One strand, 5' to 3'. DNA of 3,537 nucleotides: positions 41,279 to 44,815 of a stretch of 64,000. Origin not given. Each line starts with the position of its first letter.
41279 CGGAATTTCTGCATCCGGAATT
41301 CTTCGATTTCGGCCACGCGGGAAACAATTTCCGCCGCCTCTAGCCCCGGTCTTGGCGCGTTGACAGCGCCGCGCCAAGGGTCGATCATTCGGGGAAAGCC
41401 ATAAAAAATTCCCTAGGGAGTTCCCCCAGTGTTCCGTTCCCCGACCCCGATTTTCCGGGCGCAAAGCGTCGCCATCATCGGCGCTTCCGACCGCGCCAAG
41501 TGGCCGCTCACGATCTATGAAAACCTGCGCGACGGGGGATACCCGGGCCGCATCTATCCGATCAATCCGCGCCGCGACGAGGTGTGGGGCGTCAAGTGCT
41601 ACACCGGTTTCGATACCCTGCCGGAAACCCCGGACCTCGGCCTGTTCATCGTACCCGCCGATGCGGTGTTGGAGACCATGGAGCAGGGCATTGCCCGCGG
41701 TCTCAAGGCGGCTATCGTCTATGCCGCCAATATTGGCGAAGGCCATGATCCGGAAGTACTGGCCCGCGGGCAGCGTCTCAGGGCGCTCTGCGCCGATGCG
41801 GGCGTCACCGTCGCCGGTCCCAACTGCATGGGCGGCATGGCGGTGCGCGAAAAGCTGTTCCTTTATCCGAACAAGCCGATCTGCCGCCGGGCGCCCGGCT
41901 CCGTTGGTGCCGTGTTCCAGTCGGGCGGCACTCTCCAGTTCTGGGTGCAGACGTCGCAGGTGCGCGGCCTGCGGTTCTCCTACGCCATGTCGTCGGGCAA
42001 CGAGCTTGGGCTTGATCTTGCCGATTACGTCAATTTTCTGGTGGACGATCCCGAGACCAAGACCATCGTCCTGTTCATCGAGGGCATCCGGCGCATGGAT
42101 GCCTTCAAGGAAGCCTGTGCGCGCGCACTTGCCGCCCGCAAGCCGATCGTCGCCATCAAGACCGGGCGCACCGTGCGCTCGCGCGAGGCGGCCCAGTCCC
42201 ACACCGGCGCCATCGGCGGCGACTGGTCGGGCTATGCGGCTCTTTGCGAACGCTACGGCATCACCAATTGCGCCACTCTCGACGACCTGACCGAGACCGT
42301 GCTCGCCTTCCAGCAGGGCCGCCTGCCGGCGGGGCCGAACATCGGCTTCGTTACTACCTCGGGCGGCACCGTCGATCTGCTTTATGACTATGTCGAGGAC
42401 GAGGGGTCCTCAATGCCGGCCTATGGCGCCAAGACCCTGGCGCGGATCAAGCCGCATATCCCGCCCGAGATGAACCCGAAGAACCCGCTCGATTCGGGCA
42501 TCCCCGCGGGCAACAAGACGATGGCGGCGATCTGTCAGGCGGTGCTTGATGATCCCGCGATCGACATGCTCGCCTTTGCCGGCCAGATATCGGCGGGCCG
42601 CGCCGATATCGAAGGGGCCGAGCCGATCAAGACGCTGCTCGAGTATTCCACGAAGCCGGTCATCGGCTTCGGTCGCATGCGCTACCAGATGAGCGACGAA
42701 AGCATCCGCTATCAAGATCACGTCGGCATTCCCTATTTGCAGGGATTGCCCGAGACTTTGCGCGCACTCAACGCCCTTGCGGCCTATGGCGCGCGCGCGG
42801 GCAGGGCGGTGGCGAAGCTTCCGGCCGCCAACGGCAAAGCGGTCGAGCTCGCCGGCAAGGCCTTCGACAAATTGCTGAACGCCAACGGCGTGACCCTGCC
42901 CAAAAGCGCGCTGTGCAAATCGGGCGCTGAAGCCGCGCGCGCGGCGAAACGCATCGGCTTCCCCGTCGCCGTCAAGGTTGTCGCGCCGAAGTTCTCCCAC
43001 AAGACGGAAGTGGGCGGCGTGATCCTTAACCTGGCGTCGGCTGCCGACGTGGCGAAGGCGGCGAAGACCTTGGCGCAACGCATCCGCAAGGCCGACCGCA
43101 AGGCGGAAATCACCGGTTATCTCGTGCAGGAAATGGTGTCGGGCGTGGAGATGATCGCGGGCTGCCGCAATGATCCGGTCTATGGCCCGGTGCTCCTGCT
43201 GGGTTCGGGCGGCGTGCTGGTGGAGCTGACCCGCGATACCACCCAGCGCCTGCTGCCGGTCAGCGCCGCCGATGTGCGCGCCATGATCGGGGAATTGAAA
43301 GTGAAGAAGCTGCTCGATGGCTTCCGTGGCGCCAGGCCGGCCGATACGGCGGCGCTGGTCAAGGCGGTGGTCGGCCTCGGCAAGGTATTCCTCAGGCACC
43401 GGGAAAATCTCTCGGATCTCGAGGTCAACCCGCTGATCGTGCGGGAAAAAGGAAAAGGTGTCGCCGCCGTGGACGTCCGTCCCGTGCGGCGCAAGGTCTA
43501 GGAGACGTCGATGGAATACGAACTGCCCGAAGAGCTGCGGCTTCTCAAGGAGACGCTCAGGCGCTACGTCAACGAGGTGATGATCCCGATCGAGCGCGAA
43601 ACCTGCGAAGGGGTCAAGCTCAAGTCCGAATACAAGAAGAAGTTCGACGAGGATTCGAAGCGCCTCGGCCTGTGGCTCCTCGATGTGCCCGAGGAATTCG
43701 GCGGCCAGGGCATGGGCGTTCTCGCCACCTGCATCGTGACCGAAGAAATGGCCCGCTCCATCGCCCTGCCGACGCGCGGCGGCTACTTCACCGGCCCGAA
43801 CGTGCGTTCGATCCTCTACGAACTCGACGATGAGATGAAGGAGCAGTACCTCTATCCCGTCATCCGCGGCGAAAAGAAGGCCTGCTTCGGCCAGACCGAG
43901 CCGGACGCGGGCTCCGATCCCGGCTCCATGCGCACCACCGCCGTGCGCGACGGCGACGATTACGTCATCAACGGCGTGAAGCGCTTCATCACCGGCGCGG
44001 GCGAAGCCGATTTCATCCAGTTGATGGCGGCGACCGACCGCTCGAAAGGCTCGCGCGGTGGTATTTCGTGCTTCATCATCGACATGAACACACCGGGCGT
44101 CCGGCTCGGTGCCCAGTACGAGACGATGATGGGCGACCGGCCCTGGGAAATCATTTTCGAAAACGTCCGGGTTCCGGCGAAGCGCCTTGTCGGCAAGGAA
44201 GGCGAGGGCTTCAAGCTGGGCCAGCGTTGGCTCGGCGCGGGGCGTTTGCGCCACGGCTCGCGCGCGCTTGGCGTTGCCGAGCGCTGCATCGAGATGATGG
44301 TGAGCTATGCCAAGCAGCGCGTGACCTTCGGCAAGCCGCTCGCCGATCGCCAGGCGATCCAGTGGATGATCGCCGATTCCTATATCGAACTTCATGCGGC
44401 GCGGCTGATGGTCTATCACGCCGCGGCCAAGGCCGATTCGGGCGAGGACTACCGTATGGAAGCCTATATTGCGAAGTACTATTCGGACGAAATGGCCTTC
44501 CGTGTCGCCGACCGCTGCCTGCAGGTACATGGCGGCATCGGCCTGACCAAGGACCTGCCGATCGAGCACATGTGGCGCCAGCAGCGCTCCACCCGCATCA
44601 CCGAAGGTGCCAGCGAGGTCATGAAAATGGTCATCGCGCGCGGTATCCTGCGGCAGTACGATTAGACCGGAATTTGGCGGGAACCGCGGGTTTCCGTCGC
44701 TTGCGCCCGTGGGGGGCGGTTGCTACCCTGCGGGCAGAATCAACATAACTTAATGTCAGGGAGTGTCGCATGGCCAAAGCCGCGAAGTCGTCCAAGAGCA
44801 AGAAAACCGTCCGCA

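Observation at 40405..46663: Phenylpropanoid/hydroxycinnamate side-chain cleavage cluster using an NDP-forming (FerA-type) CoA synthetase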

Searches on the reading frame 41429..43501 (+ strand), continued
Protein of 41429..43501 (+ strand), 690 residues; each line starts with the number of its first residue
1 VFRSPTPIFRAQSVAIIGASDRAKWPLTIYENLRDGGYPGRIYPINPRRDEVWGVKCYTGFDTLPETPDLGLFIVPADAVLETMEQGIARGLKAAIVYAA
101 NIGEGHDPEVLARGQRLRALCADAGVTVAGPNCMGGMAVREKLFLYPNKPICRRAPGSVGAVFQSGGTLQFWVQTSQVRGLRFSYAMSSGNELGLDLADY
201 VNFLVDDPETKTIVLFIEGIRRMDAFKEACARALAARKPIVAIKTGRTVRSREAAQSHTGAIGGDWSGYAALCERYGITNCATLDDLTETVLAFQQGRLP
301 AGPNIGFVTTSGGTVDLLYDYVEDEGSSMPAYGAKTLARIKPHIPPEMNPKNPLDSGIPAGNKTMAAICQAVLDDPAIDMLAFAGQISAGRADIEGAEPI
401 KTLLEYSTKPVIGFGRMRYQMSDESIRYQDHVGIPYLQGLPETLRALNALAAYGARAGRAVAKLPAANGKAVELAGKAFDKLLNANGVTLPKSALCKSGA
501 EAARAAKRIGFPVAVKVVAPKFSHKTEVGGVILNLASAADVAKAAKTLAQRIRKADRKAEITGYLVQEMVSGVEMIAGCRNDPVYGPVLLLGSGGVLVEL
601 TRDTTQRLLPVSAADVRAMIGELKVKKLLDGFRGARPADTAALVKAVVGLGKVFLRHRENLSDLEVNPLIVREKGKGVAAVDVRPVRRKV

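Call 34: search_dna_similar(query=window:41429-43501:+, collection=plasmids, mode=protein, max_rows=30)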
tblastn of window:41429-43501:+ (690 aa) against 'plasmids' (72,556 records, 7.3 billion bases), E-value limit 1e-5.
Records with a match: 486; places in all: 643; records where one place covers at least 80% of the query: 340.
Best place of each record, by identity: <60% 486.
By first word of the organism name: Rhizobium 143; Sinorhizobium 39; Pseudosulfitobacter 22; Sphingobium 16; Rhodococcus 16; Cupriavidus 12; Paracoccus 10; Halobaculum 10; Streptomyces 10; Haladaptatus 9; and 93 more.
By predicted mobility (MOB-suite, as given by PLSDB): non-mobilizable 332; conjugative 108; mobilizable 46.
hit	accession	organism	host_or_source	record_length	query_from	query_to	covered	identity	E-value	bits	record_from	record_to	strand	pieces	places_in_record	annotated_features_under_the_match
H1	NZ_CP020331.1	Martelella mediterranea DSM 17316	-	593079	2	682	99%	34.7%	1e-68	252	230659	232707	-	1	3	acetate--CoA ligase family protein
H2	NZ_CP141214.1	Sinorhizobium meliloti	alfalfa,Isolate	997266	13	688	98%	34.3%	2e-86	304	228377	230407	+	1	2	acetate--CoA ligase family protein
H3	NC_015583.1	Novosphingobium sp. PP1Y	-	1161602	8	682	98%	34.2%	9e-80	285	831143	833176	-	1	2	none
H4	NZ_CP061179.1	Roseomonas haemaphysalidis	tick,pure culture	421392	6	682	98%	34.1%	8e-60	226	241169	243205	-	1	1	acetate--CoA ligase family protein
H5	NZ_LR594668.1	Variovorax sp. SRS16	linuron-contaminated soil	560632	8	687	99%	33.5%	8e-83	294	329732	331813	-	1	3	acetate--CoA ligase family protein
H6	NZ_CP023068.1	Sinorhizobium sojae CCBAU 05684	G.max,nodule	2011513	8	688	99%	33.4%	6e-79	282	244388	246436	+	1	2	record has no annotation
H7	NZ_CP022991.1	Paraburkholderia aromaticivorans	-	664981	6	682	98%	33.5%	1e-65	243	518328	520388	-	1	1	acetate--CoA ligase family protein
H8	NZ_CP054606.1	Pseudosulfitobacter pseudonitzschiae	surface sea water,shallow sea, symbosis ...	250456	12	682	97%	33.5%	2e-74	269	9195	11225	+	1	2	acetate--CoA ligase family protein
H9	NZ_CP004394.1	Celeribacter indicus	-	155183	8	682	98%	33.2%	2e-57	219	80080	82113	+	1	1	acetate--CoA ligase family protein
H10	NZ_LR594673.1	Variovorax sp. PBL-E5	linuron-contaminated soil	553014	8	689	99%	32.8%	3e-82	292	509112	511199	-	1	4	acetate--CoA ligase family protein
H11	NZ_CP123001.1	Neorhizobium petrolearium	single cell,petroleum contaminated soil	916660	12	689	98%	32.9%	4e-77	277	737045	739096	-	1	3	acetate--CoA ligase family protein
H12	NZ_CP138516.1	Variovorax paradoxus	Legume root,PacBio whole genome assembly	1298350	8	682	98%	33.0%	2e-66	246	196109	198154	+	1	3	none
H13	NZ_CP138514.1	Variovorax paradoxus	Legume root,PacBio whole genome assembly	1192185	8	682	98%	32.9%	2e-66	245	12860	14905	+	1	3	none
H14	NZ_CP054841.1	Comamonas antarctica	whole organism,R2A medium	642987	6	682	98%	32.7%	5e-65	241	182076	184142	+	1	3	acetate--CoA ligase family protein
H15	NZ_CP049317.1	Caballeronia sp. SBC2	whole organism,soil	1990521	12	682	97%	33.0%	3e-82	292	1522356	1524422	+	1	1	none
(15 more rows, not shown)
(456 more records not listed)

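Call 35: get_annotated_region(hit=H3, flank=6000)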
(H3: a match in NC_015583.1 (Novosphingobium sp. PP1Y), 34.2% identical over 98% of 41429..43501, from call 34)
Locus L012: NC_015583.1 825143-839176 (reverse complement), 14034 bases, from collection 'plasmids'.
description: Novosphingobium sp. PP1Y plasmid Mpl, complete sequence
organism: Novosphingobium sp. PP1Y (NCBI taxid 702113)
taxonomy: Bacteria; Pseudomonadota; Alphaproteobacteria; Sphingomonadales; Sphingomonadaceae; Novosphingobium; Novosphingobium sp. PP1Y
host: -; source: -; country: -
typing (MOB-suite, as given by PLSDB): non-mobilizable
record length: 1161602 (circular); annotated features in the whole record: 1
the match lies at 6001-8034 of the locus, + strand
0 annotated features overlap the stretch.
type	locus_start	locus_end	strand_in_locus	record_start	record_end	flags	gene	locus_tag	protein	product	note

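Call 69: search_protein_families(library=ncbifam, proteins=[L010:12264-13127:+], max_evalue=1e-60)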
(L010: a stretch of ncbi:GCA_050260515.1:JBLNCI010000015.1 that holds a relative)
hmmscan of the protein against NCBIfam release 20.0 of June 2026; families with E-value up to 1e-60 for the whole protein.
L010:12264-13127:+ (287 aa): 1 family
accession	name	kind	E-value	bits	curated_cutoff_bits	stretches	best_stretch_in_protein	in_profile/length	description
NF006588.0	PRK09120.1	equivalog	4.3e-108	360.7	276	1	3-274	4-275/276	p-hydroxycinnamoyl CoA hydratase/lyase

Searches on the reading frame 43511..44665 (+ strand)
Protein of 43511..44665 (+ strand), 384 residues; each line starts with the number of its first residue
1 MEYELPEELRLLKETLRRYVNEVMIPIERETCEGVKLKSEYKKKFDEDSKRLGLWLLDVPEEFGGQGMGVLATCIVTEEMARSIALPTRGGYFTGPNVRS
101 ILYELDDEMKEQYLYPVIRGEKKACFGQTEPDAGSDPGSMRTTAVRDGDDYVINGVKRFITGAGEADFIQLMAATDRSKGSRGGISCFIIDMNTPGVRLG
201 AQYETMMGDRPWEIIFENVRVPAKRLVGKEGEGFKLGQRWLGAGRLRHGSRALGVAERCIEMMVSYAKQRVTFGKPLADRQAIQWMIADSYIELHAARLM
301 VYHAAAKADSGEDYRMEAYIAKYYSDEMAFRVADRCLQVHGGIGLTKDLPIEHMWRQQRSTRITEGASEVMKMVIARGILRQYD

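Call 3: search_protein_families(library=pfam, proteins=[window:43511-44665:+])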
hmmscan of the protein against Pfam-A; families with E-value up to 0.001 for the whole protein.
window:43511-44665:+ (384 aa): 4 families
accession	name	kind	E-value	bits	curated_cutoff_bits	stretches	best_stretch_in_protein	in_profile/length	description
PF00441.29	Acyl-CoA_dh_1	-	2.3e-46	158.1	22.4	1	231-380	1-150/150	Acyl-CoA dehydrogenase, C-terminal domain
PF02770.24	Acyl-CoA_dh_M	-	8.6e-23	80.8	33.3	1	125-219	1-97/97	Acyl-CoA dehydrogenase, middle domain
PF08028.16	Acyl-CoA_dh_2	-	9.5e-21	74.9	22.7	1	248-357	3-122/134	Acyl-CoA dehydrogenase, C-terminal domain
PF02771.21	Acyl-CoA_dh_N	-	5.3e-15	56.2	22.9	1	7-121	2-113/113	Acyl-CoA dehydrogenase, N-terminal domain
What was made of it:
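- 43511..44665 (+): FAD-dependent acyl-CoA dehydrogenase of the short-chain/butyryl-CoA dehydrogenase group, 384 aa (core gene 2). Pfam Acyl-CoA_dh_N, _M and _1 (call 3).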

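Call 4: search_protein_families(library=ncbifam, proteins=[window:43511-44665:+])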
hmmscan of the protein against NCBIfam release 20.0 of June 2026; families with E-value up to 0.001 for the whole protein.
window:43511-44665:+ (384 aa): 22 families
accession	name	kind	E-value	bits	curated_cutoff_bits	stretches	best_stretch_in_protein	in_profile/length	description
NF042972.1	AcrlCoAredClosAcrC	equivalog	2.4e-95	319.4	640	1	1-381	1-378/378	acryloyl-CoA reductase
NF043006.1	CyhCrbnylCoADH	equivalog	4.6e-69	233.2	650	1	7-381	6-377/380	cyclohexane-1-carbonyl-CoA dehydrogenase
NF045552.1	GlutCoADH_Des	equivalog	2.6e-66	224.4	470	1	1-377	1-377/387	glutaryl-CoA dehydrogenase Acd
NF008997.0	PRK12341.1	equivalog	7.5e-66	222.7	537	1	1-383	1-380/382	acyl-CoA dehydrogenase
NF042439.1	SulpropCoADesulf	equivalog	5.2e-63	213.1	600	1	40-381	24-372/379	3-sulfinopropanoyl-CoA desulfinase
NF058590.1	AcCoDHFadEBacil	equivalog_domain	7.6e-61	206.3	600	1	4-382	20-413/586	acyl-CoA dehydrogenase FadE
NF002885.1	PRK03354.1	equivalog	1.2e-56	192.4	540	1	1-383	1-377/378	crotonobetainyl-CoA dehydrogenase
NF053553.1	prodigi_MBC_PigA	equivalog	4e-53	180.9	500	1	1-378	1-378/381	prodigiosin MBC biosynthesis dehydrogenase PigA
TIGR03207.1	cyc_hxne_CoA_dh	equivalog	1.9e-52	178.3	575.35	1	6-377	2-369/372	cyclohexanecarboxyl-CoA dehydrogenase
NF045652.1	ProlPCPDhRedW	equivalog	6e-51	173.4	650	1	37-378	29-372/376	L-prolyl-[peptidyl-carrier protein] dehydrogenase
TIGR03203.1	pimD_small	equivalog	5.3e-30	104.8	652.7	1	3-361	2-358/378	pimeloyl-CoA dehydrogenase small subunit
NF052270.1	Staph_DH_FadE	equivalog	2.7e-29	102.1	600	1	88-379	104-393/400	acyl-CoA dehydrogenase FadE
TIGR03204.1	pimC_large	equivalog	6.5e-29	101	623.85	1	52-305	52-302/395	pimeloyl-CoA dehydrogenase large subunit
NF050027.1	acylCoADhIpdE2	equivalog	2.4e-20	73.3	450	1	252-360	188-292/311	acyl-CoA dehydrogenase IpdE2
NF007000.1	PRK09463.1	subfamily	3.4e-19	68.7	600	1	53-347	86-400/726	acyl-CoA dehydrogenase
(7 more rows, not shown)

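Call 28: search_solved_structures(query=window:43511-44665:+, max_evalue=1e-40)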
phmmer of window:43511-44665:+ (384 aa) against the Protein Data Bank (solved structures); distinct sequences matched with E-value up to 1e-40: 55.
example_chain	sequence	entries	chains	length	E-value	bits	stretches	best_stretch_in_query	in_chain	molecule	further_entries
5ol2_C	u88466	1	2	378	5.6e-77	262.6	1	11-380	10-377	Acyl-CoA dehydrogenase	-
3pfd_A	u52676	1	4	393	2.5e-72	247.2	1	3-381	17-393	Acyl-CoA dehydrogenase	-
8i4p_A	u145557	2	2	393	6.8e-71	242.5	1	7-382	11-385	Acyl-CoA dehydrogenase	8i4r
7w0j_A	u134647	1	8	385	1.1e-70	241.8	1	7-381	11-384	Acyl-CoA dehydrogenase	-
1jqi_A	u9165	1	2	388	1.2e-70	241.7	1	3-383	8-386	short chain acyl-CoA dehydrogenase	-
4l1f_A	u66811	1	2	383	1.4e-70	241.5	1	1-382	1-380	Acyl-CoA dehydrogenase domain protein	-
7y0a_A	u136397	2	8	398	2.3e-69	237.5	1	3-383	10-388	Short-chain specific acyl-CoA dehydrogenase, mitochondrial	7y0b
6fah_C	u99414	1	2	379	2.5e-69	237.4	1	28-380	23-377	Caffeyl-CoA reductase-Etf complex subunit CarC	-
8sgs_A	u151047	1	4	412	2.6e-69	237.3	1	3-383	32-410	Short-chain specific acyl-CoA dehydrogenase, mitochondrial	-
1ukw_A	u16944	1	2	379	5.7e-69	236.2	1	2-380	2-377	acyl-CoA dehydrogenase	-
5lnx_A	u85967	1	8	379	1.1e-68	235.3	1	40-380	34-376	Acyl-CoA dehydrogenase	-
2vig_A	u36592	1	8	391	1.4e-68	234.9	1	3-383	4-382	SHORT-CHAIN SPECIFIC ACYL-COA DEHYDROGENASE,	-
1buc_A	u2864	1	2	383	1e-63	218.9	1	39-381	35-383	BUTYRYL-COA DEHYDROGENASE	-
4u83_A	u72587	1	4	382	4.4e-60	207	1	52-379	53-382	Acyl-CoA dehydrogenase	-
9w60_A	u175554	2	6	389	2.8e-59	204.3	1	2-380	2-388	Butyryl CoA dehydrogenase apo protein | Butyryl CoA Dehydrogenase with FAD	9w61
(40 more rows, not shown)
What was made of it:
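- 43511..44665 (+): PDB relatives are Bcd 5ol2 (5.6e-77), SCAD, and caffeyl-CoA reductase CarC 6fah (2.5e-69) (call 28).
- CarC, which interconverts caffeoyl-CoA and hydrocaffeoyl-CoA, is among the ACAD's close structural relatives (call 28). The ACAD assignment is generic (calls 4, 28).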
